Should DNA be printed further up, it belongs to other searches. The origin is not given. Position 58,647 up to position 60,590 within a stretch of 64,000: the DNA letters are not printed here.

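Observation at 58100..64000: RND permease covalently fused to an ABC half-transporter, embedded in an RND / RND::6TM::NBD / ABC-2 permease unit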

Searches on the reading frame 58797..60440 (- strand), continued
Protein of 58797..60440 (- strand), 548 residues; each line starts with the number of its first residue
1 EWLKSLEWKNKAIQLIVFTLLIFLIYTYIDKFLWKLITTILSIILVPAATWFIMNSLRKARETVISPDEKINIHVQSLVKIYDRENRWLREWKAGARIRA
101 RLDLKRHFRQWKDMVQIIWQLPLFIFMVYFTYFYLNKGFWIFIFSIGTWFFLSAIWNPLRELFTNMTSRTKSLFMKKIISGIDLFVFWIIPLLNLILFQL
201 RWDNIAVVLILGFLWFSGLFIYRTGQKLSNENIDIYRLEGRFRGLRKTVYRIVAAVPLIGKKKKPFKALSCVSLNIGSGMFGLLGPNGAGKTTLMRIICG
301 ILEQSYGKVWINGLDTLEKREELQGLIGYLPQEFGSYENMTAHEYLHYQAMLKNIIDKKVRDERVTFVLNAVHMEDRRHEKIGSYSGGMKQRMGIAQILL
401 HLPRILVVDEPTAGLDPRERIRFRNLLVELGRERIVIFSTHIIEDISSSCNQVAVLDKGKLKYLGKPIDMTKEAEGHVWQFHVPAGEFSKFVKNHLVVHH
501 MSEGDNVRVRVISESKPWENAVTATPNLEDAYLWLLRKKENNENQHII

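Call 66: search_protein_families(library=ncbifam, proteins=[L087:986-4258:+, L087:61-957:+, L087:14703-15401:+, L087:5788-6891:+, L087:4264-5781:+, L082:1272-4673:+], max_evalue=0.00001)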
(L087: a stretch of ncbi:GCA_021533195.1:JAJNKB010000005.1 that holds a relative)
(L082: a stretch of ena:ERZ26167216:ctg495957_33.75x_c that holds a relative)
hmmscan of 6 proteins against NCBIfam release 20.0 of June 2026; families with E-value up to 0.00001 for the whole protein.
L087:986-4258:+ (1091 aa): 0 families

L087:61-957:+ (299 aa): 185 families (the best 25 are shown)
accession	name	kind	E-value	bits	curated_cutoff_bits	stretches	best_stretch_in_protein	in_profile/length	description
TIGR03522.1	GldA_ABC_ATP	equivalog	4.5e-59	200.4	402.6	1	1-265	1-265/301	gliding motility-associated ABC transporter ATP-binding subunit GldA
TIGR01188.1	drrA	subfamily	1.5e-56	191.9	312.45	1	15-273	5-263/302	daunorubicin resistance ABC transporter, ATP-binding protein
TIGR04406.1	LPS_export_lptB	equivalog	1.5e-47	161.9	240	1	3-233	2-232/239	LPS export ABC transporter ATP-binding protein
TIGR03740.1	galliderm_ABC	subfamily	9.7e-47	159.5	309.75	1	4-215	2-205/223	lantibiotic protection ABC transporter ATP-binding subunit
TIGR03864.1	PQQ_ABC_ATP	hypoth_equivalog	1.4e-46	158.8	302.25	1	3-228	2-226/236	ABC transporter, ATP-binding subunit, PQQ-dependent alcohol dehydrogenase system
NF033858.1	ABC2_perm_RbbA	equivalog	8.7e-46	156.3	1050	1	3-226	267-489/909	ribosome-associated ATPase/putative transporter RbbA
NF010059.0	PRK13536.1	equivalog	2.4e-43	148.2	549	1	2-237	43-278/342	nodulation factor ABC transporter ATP-binding protein NodI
TIGR02315.1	ABC_phnC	equivalog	5.7e-42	143.8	266.1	1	3-225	2-237/243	phosphonate ABC transporter ATP-binding protein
NF010060.0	PRK13537.1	equivalog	7e-42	143.4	521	1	3-238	16-251/314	nodulation factor ABC transporter ATP-binding protein NodI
TIGR04521.1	ECF_ATPase_2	equivalog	3.6e-40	137.8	330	1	4-226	2-237/279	energy-coupling factor transporter ATPase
TIGR00968.1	3a0106s01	subfamily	4.2e-40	137.7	342.75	1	3-224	1-221/237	sulfate ABC transporter ATP-binding protein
TIGR01288.1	nodI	equivalog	1.5e-39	135.8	424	1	2-238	4-240/303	nodulation factor ABC transporter ATP-binding protein NodI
TIGR03265.1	PhnT2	equivalog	8.4e-39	133.8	457.7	1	3-226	5-227/353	putative 2-aminoethylphosphonate ABC transporter ATP-binding protein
TIGR02673.1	FtsE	equivalog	1.2e-38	132.9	264.85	1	3-208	2-211/214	cell division ATP-binding protein FtsE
TIGR04520.1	ECF_ATPase_1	equivalog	1.9e-37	129.1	315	1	3-226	1-228/269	energy-coupling factor transporter ATPase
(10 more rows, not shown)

L087:14703-15401:+ (233 aa): 0 families

L087:5788-6891:+ (368 aa): 19 families
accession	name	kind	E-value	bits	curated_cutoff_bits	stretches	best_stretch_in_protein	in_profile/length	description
TIGR01730.1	RND_mfp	subfamily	3.2e-55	187.3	94.9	1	51-366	1-321/322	efflux RND transporter periplasmic adaptor subunit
TIGR00999.1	8a0102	subfamily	2e-34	118.9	319.3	1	102-358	1-270/271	CzcB/NccB family metal efflux transporter periplasmic adaptor subunit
NF008606.0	PRK11578.1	equivalog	7.3e-18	64.8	342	1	51-354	36-364/371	macrolide transporter subunit MacA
NF008589.1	PRK11556.1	equivalog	8.4e-17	61.1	391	1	128-367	134-388/392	MdtA/MuxA family multidrug efflux RND transporter periplasmic adaptor subunit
NF007303.0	PRK09783.1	subfamily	2.1e-16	59.4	390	1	98-355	144-389/414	copper/silver efflux system membrane fusion protein CusB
TIGR00998.1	8a0101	subfamily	2.6e-16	59.5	390.8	1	158-259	183-284/334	EmrA/EmrK family multidrug efflux transporter periplasmic adaptor subunit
NF033834.1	RND_adapt_MexA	exception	6.3e-16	58.4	750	1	25-365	14-359/373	multidrug efflux RND transporter periplasmic adaptor subunit MexA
NF007362.0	PRK09859.1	equivalog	1.5e-15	57.2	738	1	225-365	228-370/385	multidrug transporter subunit MdtE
NF033138.2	RND-peri-MexC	equivalog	2.5e-14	53.2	625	1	154-365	146-370/375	MexC family multidrug efflux RND transporter periplasmic adaptor subunit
TIGR01843.1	type_I_hlyD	subfamily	7.7e-14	51.5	208.65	1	129-296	220-402/422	HlyD family type I secretion periplasmic adaptor subunit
NF045680.1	DiMtlExpIhpB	equivalog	1.5e-13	50.5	450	1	177-351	135-307/326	divalent metal ion exporter adaptor subunit IhpB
NF007132.1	PRK09578.1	equivalog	5.9e-13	48.3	512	1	19-366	8-375/396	MexX/AxyX family multidrug efflux RND transporter periplasmic adaptor subunit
NF011604.1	PRK15030.1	equivalog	3.8e-11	42.6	765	1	155-366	149-375/397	multidrug efflux RND transporter periplasmic adaptor subunit AcrA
NF045904.1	RND-peri-MexE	equivalog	1.4e-10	40.7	714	1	26-364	14-366/390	multidrug efflux RND transporter periplasmic adaptor subunit MexE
NF011715.0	PRK15136.1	equivalog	2.8e-09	36.1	563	1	126-253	168-289/390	multidrug efflux MFS transporter periplasmic adaptor subunit EmrA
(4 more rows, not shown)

L087:4264-5781:+ (506 aa): 5 families
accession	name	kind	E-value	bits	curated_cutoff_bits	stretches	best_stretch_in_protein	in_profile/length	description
TIGR01844.1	type_I_sec_TolC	subfamily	2e-18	66.6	225.15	1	157-478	71-386/414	TolC family outer membrane protein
TIGR01845.1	outer_NodT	subfamily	3.6e-17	62.3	210.05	1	180-474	149-442/460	efflux transporter outer membrane subunit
NF033143.1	efflux_OM_AdeK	equivalog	1.3e-12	47.2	900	1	196-450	166-419/480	multidrug efflux RND transporter AdeIJK outer membrane channel subunit AdeK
NF033142.1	efflux_OM_AdeC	exception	3.5e-12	45.7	975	1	195-457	165-426/465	multidrug efflux RND transporter AdeABC outer membrane channel subunit AdeC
NF052390.1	efflux_OMP_AbuO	equivalog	1.1e-09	37.6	700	1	157-486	100-427/447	multidrug efflux outer membrane protein AbuO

L082:1272-4673:+ (1134 aa): 0 families

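Call 85: find_encoding_contigs(protein=P0358, flank=10000, max_places=1)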
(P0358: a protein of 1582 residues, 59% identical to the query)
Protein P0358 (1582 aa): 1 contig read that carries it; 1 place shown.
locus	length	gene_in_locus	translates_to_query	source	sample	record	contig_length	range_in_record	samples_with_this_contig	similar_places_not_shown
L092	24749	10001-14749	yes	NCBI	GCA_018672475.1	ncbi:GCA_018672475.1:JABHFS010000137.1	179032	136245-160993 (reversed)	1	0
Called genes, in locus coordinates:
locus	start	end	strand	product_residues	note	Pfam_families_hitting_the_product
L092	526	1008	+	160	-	-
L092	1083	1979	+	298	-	PF00005:ABC_tran, PF13304:AAA_21 (weak)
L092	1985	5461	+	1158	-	PF25275:Golvesin_C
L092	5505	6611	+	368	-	PF25967:RND-MFP_C (faint), PF25944:Beta-barrel_RND, PF25954:Beta-barrel_RND_2, PF25975:CzcB_C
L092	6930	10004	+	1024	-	PF00873:ACR_tran, PF03176:MMPL (faint), PF02355:SecD_SecF_C (weak)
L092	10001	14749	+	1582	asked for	PF00873:ACR_tran, PF00005:ABC_tran, PF13304:AAA_21 (faint)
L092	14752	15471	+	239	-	PF12679:ABC2_membrane_2 (weak)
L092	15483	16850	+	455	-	PF02321:OEP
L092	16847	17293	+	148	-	-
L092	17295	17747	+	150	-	-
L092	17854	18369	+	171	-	-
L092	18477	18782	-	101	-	-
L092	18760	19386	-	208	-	PF00484:Pro_CA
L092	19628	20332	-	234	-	PF00106:adh_short, PF01370:Epimerase (weak), PF08659:KR (weak), PF13460:NAD_binding_10, PF13561:adh_short_C2, PF23441:SDR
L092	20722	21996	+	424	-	PF07690:MFS_1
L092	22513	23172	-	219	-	PF04263:TPK_catalytic, PF04265:TPK_B1_binding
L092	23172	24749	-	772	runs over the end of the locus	PF13620:CarboxypepD_reg (weak), PF13715:CarbopepD_reg_2, PF07715:Plug, PF00593:TonB_dep_Rec_b-barrel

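Call 86: find_encoding_contigs(protein=P0276, flank=10000, max_places=1)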
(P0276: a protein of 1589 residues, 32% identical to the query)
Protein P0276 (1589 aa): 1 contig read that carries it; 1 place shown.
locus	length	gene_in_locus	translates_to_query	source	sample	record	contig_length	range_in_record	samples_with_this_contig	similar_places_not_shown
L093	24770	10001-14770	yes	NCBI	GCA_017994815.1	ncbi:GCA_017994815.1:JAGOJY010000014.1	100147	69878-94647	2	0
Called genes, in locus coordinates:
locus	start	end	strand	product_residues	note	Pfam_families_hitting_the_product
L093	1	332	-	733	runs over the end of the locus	-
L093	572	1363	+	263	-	PF01416:PseudoU_synth_1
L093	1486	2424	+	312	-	PF00005:ABC_tran, PF13304:AAA_21 (faint)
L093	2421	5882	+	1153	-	-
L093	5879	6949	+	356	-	PF25885:HH_EMRA (weak), PF25954:Beta-barrel_RND_2, PF25975:CzcB_C, PF25989:YknX_C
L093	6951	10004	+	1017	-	PF00873:ACR_tran, PF03176:MMPL, PF02355:SecD_SecF_C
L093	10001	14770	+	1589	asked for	PF00873:ACR_tran, PF03176:MMPL, PF02355:SecD_SecF_C, PF03176:MMPL (weak), PF00005:ABC_tran, PF13304:AAA_21 (faint)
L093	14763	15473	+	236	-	-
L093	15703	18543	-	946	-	PF00069:Pkinase, PF01636:APH (weak), PF07714:PK_Tyr_Ser-Thr, PF03109:ABC1 (weak), PF13414:TPR_11 (faint), PF13431:TPR_17 (faint), PF14559:TPR_19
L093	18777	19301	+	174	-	-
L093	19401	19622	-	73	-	-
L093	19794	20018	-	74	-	-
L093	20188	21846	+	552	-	PF20154:LNT_N (weak), PF00795:CN_hydrolase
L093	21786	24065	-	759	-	-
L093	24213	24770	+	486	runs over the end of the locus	PF20094:GWxTD_dom (weak)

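Call 87: find_encoding_contigs(protein=P0289, flank=10000, max_places=1)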
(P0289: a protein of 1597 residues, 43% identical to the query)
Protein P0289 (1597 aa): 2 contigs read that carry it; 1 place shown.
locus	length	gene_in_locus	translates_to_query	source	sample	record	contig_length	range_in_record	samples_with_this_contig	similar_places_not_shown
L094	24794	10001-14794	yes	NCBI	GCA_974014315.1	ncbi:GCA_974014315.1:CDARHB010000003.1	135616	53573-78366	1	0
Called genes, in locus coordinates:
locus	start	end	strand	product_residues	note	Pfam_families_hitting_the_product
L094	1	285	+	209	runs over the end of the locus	PF00962:A_deaminase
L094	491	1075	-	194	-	-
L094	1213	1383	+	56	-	-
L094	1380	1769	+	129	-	PF01209:Ubie_methyltran (faint), PF08241:Methyltransf_11, PF13489:Methyltransf_23 (faint)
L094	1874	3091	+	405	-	PF07786:HGSNAT_cat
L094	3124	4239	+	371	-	PF07603:Lcl_C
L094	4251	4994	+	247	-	PF05368:NmrA, PF01073:3Beta_HSD (weak), PF01370:Epimerase, PF13460:NAD_binding_10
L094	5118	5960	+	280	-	PF00756:Esterase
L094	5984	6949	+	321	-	PF00291:PALP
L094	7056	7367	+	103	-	-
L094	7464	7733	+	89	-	-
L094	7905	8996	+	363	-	PF20903:SPL (weak)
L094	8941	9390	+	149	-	-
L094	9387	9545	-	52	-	-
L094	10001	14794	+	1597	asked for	PF00873:ACR_tran, PF03176:MMPL (faint), PF13476:AAA_23 (faint), PF13304:AAA_21 (faint), PF00005:ABC_tran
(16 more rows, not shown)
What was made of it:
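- In a KSB1 genome the fusion gene sits alone (call 87).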
